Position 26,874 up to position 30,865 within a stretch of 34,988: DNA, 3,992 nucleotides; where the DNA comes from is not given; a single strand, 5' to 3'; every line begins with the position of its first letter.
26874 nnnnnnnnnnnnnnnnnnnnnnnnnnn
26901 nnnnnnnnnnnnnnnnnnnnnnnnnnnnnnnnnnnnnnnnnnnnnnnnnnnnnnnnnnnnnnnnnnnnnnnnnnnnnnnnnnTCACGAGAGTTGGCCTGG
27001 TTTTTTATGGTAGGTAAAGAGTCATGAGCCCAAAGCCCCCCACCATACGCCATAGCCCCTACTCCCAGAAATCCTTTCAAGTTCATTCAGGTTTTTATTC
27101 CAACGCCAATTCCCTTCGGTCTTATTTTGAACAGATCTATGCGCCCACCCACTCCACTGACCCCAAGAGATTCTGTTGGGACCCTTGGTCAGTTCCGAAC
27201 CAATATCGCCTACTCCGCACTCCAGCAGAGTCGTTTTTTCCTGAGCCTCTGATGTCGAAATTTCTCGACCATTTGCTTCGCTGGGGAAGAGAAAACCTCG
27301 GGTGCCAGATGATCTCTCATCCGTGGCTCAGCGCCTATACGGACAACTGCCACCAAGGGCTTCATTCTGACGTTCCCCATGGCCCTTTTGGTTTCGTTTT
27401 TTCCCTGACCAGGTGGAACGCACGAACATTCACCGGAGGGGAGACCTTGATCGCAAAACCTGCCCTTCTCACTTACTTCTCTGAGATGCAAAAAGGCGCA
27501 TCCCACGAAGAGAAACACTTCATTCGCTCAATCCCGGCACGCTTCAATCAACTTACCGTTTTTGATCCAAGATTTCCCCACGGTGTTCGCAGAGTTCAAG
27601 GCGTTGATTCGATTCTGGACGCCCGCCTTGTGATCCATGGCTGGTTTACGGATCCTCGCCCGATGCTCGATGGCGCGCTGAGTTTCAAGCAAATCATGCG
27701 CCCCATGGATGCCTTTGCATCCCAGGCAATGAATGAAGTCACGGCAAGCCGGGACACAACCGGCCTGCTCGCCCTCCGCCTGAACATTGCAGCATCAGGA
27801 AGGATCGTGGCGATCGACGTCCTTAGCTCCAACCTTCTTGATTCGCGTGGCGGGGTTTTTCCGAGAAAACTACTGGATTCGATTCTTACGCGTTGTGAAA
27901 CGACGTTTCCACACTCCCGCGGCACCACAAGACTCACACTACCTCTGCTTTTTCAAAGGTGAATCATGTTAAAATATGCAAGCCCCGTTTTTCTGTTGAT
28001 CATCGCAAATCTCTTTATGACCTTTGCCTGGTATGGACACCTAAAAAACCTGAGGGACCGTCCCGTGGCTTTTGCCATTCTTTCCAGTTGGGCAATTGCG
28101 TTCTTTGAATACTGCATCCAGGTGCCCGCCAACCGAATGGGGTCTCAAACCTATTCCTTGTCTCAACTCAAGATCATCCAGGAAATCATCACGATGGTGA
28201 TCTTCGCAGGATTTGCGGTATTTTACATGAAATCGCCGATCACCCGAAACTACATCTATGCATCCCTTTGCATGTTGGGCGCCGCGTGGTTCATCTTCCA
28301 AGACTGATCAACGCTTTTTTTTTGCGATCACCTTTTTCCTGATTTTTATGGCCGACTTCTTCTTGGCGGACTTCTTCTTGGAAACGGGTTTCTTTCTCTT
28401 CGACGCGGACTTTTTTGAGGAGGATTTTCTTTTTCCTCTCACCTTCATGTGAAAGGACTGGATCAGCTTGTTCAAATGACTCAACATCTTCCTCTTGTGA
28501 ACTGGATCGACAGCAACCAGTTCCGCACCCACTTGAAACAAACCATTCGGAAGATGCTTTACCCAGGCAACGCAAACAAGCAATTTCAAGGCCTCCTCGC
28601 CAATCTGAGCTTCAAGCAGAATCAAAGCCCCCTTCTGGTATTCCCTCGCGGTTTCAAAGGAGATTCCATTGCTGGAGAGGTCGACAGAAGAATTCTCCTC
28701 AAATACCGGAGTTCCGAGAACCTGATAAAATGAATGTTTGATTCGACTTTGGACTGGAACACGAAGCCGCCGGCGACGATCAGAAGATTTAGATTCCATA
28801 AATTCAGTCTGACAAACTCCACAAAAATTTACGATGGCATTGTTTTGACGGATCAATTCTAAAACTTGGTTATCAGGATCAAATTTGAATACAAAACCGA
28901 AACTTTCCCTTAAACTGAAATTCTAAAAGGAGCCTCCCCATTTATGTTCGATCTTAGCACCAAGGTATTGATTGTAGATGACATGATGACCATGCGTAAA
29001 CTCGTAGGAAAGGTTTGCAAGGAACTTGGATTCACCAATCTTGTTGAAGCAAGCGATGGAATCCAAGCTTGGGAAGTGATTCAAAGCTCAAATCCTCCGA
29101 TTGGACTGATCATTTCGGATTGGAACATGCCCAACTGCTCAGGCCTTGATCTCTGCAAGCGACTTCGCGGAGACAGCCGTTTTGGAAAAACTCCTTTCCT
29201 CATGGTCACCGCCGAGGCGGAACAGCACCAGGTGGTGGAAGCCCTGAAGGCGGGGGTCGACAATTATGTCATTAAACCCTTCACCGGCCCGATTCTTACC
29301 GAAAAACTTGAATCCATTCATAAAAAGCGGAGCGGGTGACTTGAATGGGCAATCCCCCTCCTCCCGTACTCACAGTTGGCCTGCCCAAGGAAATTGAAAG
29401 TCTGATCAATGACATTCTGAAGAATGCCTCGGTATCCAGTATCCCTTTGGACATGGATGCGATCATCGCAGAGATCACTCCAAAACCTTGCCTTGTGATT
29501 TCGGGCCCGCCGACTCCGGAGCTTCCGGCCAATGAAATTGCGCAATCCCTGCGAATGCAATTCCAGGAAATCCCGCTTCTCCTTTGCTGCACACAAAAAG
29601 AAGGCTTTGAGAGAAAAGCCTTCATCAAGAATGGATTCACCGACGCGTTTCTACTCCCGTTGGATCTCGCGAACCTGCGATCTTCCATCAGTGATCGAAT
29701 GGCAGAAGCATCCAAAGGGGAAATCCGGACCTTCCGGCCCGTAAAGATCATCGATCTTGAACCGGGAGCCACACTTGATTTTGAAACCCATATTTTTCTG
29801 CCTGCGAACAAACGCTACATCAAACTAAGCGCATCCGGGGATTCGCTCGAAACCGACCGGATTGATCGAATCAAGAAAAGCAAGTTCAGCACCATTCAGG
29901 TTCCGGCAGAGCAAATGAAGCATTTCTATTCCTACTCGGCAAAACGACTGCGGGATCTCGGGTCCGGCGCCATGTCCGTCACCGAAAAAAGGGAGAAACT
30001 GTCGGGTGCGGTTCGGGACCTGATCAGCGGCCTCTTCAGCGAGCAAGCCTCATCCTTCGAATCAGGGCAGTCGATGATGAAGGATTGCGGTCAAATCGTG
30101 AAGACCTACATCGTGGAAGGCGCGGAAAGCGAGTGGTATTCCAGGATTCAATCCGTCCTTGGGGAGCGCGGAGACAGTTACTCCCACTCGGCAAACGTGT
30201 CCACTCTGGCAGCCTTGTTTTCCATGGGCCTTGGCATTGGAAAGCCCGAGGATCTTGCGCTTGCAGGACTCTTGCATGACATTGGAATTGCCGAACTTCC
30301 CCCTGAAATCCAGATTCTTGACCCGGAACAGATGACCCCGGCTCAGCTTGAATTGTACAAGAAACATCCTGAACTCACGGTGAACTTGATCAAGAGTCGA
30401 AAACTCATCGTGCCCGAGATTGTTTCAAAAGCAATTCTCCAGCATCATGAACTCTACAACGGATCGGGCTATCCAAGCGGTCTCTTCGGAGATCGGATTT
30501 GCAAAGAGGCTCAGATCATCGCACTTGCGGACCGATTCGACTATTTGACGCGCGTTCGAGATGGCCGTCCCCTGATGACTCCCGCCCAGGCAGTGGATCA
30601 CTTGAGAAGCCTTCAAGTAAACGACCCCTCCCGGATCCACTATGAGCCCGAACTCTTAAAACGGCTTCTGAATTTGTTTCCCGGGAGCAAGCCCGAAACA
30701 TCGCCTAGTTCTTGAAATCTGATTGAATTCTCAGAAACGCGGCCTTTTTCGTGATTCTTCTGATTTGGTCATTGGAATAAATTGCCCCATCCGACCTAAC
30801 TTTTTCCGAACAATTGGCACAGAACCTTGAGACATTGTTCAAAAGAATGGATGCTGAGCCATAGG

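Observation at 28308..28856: PilZ c-di-GMP receptor fused to a histone-H1-like lysine-rich tail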

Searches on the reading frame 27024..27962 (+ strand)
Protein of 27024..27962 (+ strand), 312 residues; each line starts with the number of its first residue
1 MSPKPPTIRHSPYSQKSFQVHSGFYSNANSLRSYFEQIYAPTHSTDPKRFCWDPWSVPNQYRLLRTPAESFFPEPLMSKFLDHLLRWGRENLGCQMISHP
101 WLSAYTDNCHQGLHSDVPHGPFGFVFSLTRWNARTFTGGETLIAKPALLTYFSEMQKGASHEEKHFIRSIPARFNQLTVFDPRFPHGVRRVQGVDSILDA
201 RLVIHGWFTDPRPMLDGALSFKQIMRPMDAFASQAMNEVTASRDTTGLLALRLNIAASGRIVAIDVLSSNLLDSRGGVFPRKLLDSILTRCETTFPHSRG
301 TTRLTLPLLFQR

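Call 3: search_protein_families(library=pfam, proteins=[window:27024-27962:+], max_evalue=0.01)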
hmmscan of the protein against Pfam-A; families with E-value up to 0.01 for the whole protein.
window:27024-27962:+ (312 aa): 2 families
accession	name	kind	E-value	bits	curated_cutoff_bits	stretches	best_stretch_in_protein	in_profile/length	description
PF13640.12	2OG-FeII_Oxy_3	-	4.7e-06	27.9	27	1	101-208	2-97/98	2OG-Fe(II) oxygenase superfamily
PF13661.12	2OG-FeII_Oxy_4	-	0.00046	21.1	27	1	103-208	4-97/98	2OG-Fe(II) oxygenase superfamily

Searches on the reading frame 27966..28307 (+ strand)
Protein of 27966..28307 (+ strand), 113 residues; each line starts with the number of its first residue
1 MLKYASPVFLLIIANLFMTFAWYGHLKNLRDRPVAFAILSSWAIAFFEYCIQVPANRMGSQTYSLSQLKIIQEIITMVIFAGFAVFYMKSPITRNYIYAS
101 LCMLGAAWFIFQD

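Call 3: search_protein_families(library=pfam, proteins=[window:27966-28307:+], max_evalue=0.01)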
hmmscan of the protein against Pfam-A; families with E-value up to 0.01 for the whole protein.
window:27966-28307:+ (113 aa): 1 family
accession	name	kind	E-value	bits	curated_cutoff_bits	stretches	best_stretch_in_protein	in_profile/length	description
PF04342.18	DMT_6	-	1.3e-42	144.7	25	1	7-111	1-104/104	Putative member of DMT superfamily (DUF486)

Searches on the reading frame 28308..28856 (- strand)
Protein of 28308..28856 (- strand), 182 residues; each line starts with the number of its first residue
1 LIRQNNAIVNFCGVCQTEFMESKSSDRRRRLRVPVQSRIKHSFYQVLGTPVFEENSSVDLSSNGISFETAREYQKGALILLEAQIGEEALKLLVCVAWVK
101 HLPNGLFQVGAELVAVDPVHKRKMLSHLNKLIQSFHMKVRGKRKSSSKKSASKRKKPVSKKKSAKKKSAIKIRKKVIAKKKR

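Call 3: search_protein_families(library=pfam, proteins=[window:28308-28856:-], max_evalue=0.01)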
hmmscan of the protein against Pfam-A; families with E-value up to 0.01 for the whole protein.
window:28308-28856:- (182 aa): 1 family
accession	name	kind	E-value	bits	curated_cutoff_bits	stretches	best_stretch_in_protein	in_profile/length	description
PF07238.19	PilZ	-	3.1e-05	24.7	22.5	1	27-127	2-99/102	PilZ domain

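Call 5: find_homologous_proteins(query=window:28308-28856:-)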
Query window:28308-28856:- (182 aa): 111 proteins with E <= 0.001 among 426 candidates.
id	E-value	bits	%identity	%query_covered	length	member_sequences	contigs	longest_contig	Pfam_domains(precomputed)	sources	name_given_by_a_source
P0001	4.9e-94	330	100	90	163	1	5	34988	PF07238.20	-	-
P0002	1.9e-75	270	98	67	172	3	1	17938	-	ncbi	-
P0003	3.8e-72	259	97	65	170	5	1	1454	PF07238.20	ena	-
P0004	2.4e-68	247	79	86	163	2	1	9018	PF07238.20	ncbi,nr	ncbi:MAG: PilZ domain-containing protein [Bdellovibrionales bacterium]|nr:PilZ domain-containing pro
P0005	2.2e-65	237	86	68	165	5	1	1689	-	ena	-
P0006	4.9e-65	236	88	65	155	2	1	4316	PF07238.20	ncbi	-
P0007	6.0e-64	233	87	65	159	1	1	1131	PF07238.20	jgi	-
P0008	6.9e-64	232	89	64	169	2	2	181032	-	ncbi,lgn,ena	-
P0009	5.8e-61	223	84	64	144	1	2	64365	PF07238.20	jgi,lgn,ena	-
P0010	3.2e-57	211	80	65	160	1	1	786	PF07238.20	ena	-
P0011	7.5e-52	193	71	63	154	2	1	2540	PF07238.20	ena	-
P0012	4.3e-51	191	70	63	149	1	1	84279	PF07238.20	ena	-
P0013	5.6e-51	190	69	63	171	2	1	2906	PF07238.20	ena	-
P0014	5.8e-51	190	74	63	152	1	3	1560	PF07238.20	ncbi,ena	-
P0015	8.4e-51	190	64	73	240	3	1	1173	PF07238.20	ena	-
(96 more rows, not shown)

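Call 21: search_solved_structures(query=window:28308-28799:-, max_evalue=1, show_alignments=2)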
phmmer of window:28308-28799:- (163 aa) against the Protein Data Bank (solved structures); distinct sequences matched with E-value up to 1: 0.

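Call 32: predict_structure(alignment_id=A1)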
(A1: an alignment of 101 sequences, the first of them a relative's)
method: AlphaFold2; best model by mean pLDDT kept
length: 163 residues; sequences in the alignment: 101
mean_pLDDT: 75.8   pTM: 0.59
mean pLDDT of the five models: 75.8, 75.3, 75.1, 74.4, 74.3
residues with pLDDT >= 90: 39; 70-90: 68; 50-70: 40; < 50: 16
segments of 3 or more residues with pLDDT < 50: 125-136
pLDDT, mean of each block of 10 residues (from residue 1): 59 78 80 83 88 94 88 93 95 85 86 78 49 48 55 56 64
secondary structure, 60 per line:
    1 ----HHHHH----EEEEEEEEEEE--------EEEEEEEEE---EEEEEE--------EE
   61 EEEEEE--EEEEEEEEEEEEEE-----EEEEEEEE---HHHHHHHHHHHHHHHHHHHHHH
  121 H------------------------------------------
elements in order: H5-9 E14-24 E33-41 E45-50 E59-66 E69-82 E88-95 H99-121

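Call 37: fold_search(model_id=the predicted structure, library=pdb)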
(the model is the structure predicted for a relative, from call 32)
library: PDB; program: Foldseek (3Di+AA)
matches with E <= 10: 708; with E <= 0.001: 13
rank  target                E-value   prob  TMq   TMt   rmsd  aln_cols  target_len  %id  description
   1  4p00_A                1.0e-04  1.00  0.48  0.12   3.1       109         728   16  Bacterial Cellulose Synthase in complex with cyclic-di-GMP and UDP (released 2014-04-09)
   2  4rt1_B                1.7e-04  1.00  0.44  0.62   3.9       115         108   23  Structure of the Alg44 PilZ domain (R95A mutant) from Pseudomonas aeruginosa PAO1 in complex with c-di-GMP (released 2015-04-08)
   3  4xrn_B                2.0e-04  1.00  0.43  0.63   3.9       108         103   21  Pilz domain with c-di-gmp of a protein from Pseudomonas aeruginosa (released 2016-02-03)
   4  4xrn_C                2.0e-04  1.00  0.45  0.63   3.8       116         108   23  Pilz domain with c-di-gmp of a protein from Pseudomonas aeruginosa (released 2016-02-03)
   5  4rt1_A                2.3e-04  1.00  0.43  0.61   3.9       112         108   21  Structure of the Alg44 PilZ domain (R95A mutant) from Pseudomonas aeruginosa PAO1 in complex with c-di-GMP (released 2015-04-08)
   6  4rt0_B                2.4e-04  1.00  0.42  0.59   4.2       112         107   22  Structure of the Alg44 PilZ domain from Pseudomonas aeruginosa PAO1 in complex with c-di-GMP (released 2015-04-08)
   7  4rt0_C                2.7e-04  1.00  0.43  0.61   3.8       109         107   19  Structure of the Alg44 PilZ domain from Pseudomonas aeruginosa PAO1 in complex with c-di-GMP (released 2015-04-08)
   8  4rt0_A                3.5e-04  1.00  0.40  0.55   4.3       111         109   21  Structure of the Alg44 PilZ domain from Pseudomonas aeruginosa PAO1 in complex with c-di-GMP (released 2015-04-08)
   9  4xrn_A                4.1e-04  1.00  0.44  0.64   3.7       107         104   21  Pilz domain with c-di-gmp of a protein from Pseudomonas aeruginosa (released 2016-02-03)
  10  5kec_D                5.4e-04  1.00  0.53  0.40   2.9       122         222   16  Structure of K. pneumonia MrkH in its apo state. (released 2016-08-17)
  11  4xrn_D                5.4e-04  1.00  0.44  0.63   3.7       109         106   20  Pilz domain with c-di-gmp of a protein from Pseudomonas aeruginosa (released 2016-02-03)
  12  5vx6_A                5.7e-04  1.00  0.49  0.40   3.4       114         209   13  Structure of Bacillus subtilis Inhibitor of motility (MotI/DgrA) (released 2017-11-22)
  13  9fnn_A                7.9e-04  1.00  0.46  0.10   2.5        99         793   17  Cryo-EM structure of the c-di-GMP-saturated 'crown'less Bcs macrocomplex for cellulose secretion in E. coli (released 2024-10-16)
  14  5kgo_D                1.2e-03  1.00  0.52  0.39   3.4       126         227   14  Structure of K. pneumonia MrkH-c-di-GMP complex (released 2016-08-17)
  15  9fp0_A                1.4e-03  1.00  0.43  0.10  10.6       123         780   15  Cryo-EM structure of the 'crown'less Bcs macrocomplex for E. coli cellulose secretion in non-saturating c-di-GMP (loca (released 2024-10-16)
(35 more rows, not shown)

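Call 46: find_encoding_contigs(protein=P0002, flank=2500, max_places=2)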
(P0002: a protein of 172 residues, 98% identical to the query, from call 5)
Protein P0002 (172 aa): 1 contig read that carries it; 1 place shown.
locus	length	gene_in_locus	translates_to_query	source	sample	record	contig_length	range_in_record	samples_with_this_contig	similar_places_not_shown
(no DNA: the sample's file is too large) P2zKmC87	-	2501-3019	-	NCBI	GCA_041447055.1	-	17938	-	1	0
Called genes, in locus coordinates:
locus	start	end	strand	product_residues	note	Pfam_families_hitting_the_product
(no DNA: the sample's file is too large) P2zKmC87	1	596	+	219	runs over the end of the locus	-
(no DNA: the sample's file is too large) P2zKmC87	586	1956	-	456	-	PF01966:HD, PF13487:HD_5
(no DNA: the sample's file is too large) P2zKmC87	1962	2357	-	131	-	PF00072:Response_reg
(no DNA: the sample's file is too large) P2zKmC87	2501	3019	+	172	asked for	-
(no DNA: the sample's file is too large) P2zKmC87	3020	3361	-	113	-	PF04342:DMT_6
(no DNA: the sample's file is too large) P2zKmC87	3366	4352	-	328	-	-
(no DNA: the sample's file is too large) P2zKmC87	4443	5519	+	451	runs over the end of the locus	-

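Call 47: find_encoding_contigs(protein=P0003, flank=2500, max_places=2)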
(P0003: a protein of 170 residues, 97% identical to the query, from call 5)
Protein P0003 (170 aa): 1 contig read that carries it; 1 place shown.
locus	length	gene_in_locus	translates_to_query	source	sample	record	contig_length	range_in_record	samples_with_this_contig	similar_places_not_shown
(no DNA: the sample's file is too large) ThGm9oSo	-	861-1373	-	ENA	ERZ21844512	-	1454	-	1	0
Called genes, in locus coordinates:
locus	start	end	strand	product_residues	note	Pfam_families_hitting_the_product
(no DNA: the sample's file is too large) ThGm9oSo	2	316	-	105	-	?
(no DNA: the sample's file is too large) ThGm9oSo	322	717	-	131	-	PF00072:Response_reg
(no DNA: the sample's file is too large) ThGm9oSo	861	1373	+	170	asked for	PF07238:PilZ (weak)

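Call 65: search_protein_families(library=pfam, alignment_id=A1, max_evalue=0.01)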
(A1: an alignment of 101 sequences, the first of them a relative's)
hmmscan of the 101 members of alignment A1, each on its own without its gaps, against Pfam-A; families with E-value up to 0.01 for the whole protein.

A. member 1, P0001 (163 aa): 1 family
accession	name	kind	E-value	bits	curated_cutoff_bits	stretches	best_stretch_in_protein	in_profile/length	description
PF07238.19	PilZ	-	2.3e-05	25.1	22.5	1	8-108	2-99/102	PilZ domain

B. families by the number of members that match (of 101 scanned): 6 families
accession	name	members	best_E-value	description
PF07238.19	PilZ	101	4.7e-11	PilZ domain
PF07382.16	HC2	5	6.6e-07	Histone H1-like nucleoprotein HC2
PF01297.22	ZnuA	2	0.0077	Zinc-uptake complex component A periplasmic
PF07464.16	ApoLp-III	1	0.0033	Apolipophorin-III precursor (apoLp-III)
PF01882.25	DUF58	1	0.0055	Protein of unknown function DUF58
PF19541.4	DUF6065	1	0.0089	Family of unknown function (DUF6065)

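Call 69: find_homologous_proteins(query=P0001, region=117-163, max_evalue=1)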
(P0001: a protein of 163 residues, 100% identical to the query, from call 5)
Query P0001, residues 117-163 (47 aa): 1 proteins with E <= 1 among 46 candidates.
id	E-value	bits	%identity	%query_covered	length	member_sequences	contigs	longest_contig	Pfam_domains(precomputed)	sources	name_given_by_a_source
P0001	6.4e-11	58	100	100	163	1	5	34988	PF07238.20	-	-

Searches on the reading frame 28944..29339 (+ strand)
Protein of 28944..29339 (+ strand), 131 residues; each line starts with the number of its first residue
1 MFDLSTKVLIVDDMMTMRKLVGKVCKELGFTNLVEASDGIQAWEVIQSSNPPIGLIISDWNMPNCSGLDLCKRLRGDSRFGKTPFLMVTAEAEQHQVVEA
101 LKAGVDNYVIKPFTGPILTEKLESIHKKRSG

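Call 3: search_protein_families(library=pfam, proteins=[window:28944-29339:+], max_evalue=0.01)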
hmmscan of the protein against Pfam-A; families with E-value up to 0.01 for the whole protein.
window:28944-29339:+ (131 aa): 1 family
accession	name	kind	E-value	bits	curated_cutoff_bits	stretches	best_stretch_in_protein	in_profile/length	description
PF00072.30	Response_reg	-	3.1e-25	88.9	30.2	1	8-122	1-110/111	Response regulator receiver domain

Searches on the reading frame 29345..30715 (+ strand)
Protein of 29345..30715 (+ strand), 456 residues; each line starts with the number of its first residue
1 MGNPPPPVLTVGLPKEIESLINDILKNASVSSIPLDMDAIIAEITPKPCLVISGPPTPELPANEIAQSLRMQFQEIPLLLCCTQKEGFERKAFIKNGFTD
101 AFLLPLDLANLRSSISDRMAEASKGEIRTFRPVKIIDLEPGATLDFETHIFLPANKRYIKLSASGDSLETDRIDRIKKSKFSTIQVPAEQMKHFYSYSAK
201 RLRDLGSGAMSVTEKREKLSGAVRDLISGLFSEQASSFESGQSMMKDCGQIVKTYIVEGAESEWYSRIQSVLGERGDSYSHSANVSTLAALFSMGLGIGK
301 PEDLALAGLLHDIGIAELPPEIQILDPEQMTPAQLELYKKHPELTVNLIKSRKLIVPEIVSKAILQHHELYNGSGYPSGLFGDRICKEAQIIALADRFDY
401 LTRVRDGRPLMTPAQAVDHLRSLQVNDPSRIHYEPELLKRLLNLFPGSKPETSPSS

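Call 3: search_protein_families(library=pfam, proteins=[window:29345-30715:+], max_evalue=0.01)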
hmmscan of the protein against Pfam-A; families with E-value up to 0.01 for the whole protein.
window:29345-30715:+ (456 aa): 3 families
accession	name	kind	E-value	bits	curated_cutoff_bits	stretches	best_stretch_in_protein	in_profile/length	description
PF13487.12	HD_5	-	9.4e-28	97.5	27.2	1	280-424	16-162/170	HD domain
PF01966.28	HD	-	5.9e-16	59.2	22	1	279-400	2-115/116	HD domain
PF08668.18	HDOD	-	0.0061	16.5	22.9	0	278-315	95-132/196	HDOD domain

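Call 20: search_solved_structures(query=window:29345-30715:+, max_evalue=0.00001)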
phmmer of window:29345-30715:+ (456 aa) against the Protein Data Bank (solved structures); distinct sequences matched with E-value up to 0.00001: 5.
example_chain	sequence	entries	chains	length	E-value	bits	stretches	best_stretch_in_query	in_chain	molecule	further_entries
3tm8_A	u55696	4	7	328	1.6e-14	57.1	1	130-414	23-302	Uncharacterized protein | Uncharacterized protein Bd1817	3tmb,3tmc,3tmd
4r8z_A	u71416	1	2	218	5.7e-13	51.9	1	304-418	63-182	Cyclic di-GMP phosphodiesterase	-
4mcw_A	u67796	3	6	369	7.5e-11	45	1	278-406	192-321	Metal dependent phosphohydrolase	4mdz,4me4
5z7c_A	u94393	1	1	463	2.2e-09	40.1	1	280-416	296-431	3'3'-cGAMP-specific phosphodiesterase 3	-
9rbz_A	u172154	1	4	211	4.4e-06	29.3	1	280-415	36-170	HD domain/sensory box protein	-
